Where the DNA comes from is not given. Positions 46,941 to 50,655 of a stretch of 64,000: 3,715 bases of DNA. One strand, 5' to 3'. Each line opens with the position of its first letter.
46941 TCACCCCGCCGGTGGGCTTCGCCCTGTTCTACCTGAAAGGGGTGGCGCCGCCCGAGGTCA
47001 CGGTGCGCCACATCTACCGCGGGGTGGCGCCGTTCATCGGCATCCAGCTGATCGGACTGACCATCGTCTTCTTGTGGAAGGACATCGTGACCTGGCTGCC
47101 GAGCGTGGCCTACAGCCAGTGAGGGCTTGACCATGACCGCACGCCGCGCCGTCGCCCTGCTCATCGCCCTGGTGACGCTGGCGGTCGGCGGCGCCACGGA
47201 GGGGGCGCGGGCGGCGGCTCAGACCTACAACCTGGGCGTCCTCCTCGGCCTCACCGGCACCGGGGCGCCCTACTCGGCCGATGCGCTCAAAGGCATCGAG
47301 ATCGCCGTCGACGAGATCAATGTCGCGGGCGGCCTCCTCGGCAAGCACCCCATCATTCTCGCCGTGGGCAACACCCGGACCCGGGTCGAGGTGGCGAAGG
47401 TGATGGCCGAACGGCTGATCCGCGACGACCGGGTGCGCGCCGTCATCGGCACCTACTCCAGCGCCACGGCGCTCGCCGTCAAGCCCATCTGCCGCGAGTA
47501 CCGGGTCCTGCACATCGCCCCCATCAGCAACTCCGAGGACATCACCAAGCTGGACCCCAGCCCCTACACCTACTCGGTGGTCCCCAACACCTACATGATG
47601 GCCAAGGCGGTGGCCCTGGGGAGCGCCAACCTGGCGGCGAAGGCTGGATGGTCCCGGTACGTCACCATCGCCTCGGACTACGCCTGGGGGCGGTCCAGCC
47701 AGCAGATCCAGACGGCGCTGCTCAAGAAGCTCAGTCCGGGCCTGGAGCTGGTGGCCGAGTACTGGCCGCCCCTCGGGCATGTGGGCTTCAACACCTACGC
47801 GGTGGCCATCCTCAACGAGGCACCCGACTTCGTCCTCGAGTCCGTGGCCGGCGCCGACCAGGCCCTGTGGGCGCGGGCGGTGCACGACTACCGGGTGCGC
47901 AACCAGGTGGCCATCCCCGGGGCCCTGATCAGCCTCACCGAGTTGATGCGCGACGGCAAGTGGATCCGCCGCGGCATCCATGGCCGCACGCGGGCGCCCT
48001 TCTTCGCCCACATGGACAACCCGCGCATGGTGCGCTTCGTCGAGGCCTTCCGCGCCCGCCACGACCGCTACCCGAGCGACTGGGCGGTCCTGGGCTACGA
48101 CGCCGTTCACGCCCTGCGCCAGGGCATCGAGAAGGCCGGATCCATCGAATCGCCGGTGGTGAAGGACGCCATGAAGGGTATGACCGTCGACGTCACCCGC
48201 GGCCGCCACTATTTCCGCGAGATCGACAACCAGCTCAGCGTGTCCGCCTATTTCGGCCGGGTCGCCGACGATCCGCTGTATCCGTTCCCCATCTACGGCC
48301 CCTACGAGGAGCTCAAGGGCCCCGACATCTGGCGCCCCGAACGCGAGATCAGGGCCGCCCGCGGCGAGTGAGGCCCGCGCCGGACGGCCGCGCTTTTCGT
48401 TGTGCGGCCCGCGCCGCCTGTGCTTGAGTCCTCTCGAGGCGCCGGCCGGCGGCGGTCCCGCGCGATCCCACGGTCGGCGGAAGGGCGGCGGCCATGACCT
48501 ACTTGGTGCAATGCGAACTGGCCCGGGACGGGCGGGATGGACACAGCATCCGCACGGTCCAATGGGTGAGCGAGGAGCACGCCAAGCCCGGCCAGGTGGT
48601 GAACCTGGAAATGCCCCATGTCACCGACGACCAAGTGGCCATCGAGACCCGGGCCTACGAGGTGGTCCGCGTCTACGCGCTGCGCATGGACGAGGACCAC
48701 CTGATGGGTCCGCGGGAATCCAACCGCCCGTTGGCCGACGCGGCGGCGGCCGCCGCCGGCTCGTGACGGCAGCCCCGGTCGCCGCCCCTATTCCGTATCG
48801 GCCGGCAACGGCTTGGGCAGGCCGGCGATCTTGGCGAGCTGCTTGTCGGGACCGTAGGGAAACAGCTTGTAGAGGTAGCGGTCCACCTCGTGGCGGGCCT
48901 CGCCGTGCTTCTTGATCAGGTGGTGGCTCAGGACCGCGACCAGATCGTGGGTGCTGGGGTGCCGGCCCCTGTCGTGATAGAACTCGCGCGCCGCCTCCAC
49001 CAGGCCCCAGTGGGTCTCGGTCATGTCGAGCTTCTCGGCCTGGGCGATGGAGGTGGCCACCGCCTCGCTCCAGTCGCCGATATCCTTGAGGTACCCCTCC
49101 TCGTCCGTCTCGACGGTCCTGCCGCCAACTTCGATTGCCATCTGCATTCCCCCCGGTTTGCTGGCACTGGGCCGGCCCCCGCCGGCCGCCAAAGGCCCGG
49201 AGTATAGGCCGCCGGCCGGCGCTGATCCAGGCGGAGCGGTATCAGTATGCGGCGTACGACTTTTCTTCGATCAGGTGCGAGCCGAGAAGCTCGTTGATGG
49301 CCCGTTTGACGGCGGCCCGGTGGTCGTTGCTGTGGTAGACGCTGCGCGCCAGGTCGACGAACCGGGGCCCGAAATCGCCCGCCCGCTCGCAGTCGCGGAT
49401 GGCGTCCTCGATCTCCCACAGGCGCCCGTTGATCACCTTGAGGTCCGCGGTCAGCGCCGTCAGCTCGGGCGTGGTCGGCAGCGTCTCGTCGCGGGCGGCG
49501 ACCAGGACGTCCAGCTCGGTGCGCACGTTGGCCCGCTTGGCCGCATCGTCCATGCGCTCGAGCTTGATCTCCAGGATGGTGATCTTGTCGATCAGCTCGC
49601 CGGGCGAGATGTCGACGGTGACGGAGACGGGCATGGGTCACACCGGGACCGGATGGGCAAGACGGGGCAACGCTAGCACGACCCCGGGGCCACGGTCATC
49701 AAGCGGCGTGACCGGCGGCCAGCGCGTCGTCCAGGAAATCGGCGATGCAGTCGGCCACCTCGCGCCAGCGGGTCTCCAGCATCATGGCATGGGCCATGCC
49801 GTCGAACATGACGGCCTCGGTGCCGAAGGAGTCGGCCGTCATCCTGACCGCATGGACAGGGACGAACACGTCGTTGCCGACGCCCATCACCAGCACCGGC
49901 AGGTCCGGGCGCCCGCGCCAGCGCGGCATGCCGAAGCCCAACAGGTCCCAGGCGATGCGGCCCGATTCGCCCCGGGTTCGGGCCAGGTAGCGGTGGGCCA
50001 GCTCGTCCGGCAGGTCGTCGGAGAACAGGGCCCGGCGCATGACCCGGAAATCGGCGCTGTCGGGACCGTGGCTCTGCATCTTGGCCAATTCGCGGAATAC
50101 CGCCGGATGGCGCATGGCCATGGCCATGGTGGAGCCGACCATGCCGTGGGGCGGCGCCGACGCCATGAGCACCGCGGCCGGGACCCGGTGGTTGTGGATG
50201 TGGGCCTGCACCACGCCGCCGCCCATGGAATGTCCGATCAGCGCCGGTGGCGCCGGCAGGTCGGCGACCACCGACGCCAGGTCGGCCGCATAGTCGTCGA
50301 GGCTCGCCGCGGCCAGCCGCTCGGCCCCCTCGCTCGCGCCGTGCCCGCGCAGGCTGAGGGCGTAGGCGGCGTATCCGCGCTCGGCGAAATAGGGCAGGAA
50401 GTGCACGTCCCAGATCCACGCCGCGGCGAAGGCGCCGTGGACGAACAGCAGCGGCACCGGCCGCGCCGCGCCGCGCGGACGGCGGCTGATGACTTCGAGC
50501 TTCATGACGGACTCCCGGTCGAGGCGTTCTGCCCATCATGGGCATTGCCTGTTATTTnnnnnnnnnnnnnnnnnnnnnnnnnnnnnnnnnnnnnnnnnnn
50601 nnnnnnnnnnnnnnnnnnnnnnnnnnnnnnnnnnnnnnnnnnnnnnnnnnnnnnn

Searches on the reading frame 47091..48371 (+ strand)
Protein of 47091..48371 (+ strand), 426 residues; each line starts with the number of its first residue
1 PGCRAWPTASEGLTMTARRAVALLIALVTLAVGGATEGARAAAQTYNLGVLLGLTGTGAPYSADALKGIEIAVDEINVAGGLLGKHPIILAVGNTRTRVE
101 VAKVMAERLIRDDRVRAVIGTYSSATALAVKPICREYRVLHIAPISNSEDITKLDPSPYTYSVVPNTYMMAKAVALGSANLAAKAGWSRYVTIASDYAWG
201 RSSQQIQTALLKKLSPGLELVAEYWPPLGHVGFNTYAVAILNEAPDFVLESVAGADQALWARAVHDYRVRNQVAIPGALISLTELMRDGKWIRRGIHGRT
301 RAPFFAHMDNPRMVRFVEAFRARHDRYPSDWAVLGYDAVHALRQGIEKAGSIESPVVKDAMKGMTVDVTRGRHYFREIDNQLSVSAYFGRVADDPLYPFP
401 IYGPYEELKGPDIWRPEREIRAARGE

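Call 21: search_protein_families(library=pfam, proteins=[window:47091-48371:+], max_evalue=0.000001)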
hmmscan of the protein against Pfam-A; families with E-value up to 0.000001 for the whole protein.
window:47091-48371:+ (426 aa): 3 families
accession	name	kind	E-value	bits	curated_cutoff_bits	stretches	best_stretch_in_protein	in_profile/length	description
PF13458.12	Peripla_BP_6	-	1.7e-53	183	31.7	1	46-392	2-339/343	Periplasmic binding protein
PF13433.12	Peripla_BP_5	-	2.3e-33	116.3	27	1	48-394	3-339/363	Periplasmic binding protein domain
PF01094.35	ANF_receptor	-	6e-20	72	25.4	1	68-205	5-137/353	Receptor family ligand binding region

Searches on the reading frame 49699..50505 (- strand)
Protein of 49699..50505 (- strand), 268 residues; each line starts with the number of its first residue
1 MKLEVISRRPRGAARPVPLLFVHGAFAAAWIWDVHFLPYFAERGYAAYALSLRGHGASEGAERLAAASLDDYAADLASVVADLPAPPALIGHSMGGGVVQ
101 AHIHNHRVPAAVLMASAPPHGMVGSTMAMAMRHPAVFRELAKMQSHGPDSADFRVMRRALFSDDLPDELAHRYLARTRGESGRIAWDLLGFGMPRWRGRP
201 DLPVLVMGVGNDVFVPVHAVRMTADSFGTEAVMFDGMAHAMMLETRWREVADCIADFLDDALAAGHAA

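Call 21: search_protein_families(library=pfam, proteins=[window:49699-50505:-], max_evalue=0.000001)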
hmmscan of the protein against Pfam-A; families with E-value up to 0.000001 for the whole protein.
window:49699-50505:- (268 aa): 3 families
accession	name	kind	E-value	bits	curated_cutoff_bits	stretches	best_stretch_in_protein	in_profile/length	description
PF12697.13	Abhydrolase_6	-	1.6e-24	88.3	26.3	1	19-252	1-216/217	Alpha/beta hydrolase family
PF00561.26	Abhydrolase_1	-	8.2e-19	68.7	25.8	1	18-170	2-161/245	alpha/beta hydrolase fold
PF12146.15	Hydrolase_4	-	6.5e-18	65.3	27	1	20-245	8-238/239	Serine aminopeptidase, S33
